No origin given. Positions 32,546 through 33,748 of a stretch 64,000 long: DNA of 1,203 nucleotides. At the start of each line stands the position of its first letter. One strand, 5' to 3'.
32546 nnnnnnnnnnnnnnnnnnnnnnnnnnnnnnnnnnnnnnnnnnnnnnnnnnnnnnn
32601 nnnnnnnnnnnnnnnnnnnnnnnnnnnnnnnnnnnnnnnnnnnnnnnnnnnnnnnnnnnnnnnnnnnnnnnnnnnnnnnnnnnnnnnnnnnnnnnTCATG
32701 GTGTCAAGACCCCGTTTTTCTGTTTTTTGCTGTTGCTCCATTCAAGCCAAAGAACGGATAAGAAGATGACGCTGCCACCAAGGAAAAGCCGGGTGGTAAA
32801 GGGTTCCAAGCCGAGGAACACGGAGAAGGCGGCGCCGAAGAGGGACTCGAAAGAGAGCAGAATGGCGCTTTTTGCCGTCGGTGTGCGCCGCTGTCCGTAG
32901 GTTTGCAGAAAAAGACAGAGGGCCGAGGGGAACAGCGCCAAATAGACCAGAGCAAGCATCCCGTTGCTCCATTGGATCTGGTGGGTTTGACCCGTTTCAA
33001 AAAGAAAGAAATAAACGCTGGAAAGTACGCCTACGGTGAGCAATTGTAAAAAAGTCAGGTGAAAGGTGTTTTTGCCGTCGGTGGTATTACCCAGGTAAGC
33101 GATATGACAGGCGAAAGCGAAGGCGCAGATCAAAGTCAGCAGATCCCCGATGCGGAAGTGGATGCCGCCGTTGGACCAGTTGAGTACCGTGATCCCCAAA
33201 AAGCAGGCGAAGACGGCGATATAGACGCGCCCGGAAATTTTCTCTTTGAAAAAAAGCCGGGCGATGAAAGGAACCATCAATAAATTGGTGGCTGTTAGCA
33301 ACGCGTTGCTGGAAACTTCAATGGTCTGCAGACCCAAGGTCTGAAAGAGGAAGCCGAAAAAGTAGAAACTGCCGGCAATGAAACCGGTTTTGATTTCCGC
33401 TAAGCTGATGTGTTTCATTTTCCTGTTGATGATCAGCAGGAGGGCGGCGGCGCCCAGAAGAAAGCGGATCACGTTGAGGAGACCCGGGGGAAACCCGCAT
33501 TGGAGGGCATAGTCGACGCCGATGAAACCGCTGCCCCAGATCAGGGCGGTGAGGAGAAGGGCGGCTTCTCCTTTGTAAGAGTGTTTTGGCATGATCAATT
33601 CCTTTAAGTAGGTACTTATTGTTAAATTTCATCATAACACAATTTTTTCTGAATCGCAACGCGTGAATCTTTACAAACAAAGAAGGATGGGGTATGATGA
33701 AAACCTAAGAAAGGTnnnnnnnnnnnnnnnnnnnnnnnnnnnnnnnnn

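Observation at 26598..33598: Five-gene minus-strand operon coupling an EamA exporter and a sugar-phosphate isomerase to a NuoE/NuoF/(HydA-like+GltD) complex that resembles the Sporomusa-type Nfn transhydrogenase (StnABC)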

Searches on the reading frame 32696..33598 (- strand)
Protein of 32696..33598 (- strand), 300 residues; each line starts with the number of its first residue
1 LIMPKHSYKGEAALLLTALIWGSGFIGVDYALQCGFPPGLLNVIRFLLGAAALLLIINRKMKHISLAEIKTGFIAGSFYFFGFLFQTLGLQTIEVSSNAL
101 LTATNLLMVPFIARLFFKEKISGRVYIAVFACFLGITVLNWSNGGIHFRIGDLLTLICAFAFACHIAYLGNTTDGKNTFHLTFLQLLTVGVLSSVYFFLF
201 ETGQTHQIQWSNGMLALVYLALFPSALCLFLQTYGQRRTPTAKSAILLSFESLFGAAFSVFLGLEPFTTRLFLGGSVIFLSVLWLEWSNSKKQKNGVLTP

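Call 5: search_protein_families(library=pfam, proteins=[window:32696-33598:-], max_evalue=0.01)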
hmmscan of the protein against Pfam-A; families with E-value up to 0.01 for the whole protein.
window:32696-33598:- (300 aa): 2 families
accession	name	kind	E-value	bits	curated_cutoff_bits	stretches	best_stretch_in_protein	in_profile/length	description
PF00892.27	EamA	-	3.7e-32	111.9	28.2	2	9-140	2-134/135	EamA-like transporter family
PF16913.11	PUNUT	-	0.00019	21.3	30.6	0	74-141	79-146/321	Purine nucleobase transmembrane transport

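Call 29: search_protein_families(library=ncbifam, proteins=[window:32696-33592:-], max_evalue=0.001)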
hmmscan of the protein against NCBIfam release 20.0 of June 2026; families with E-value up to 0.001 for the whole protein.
window:32696-33592:- (298 aa): 1 family
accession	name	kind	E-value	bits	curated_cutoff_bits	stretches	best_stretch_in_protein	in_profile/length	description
TIGR00950.1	2A78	equivalog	3.6e-17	62.6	230.2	1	19-281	1-264/264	carboxylate/amino acid/amine transporter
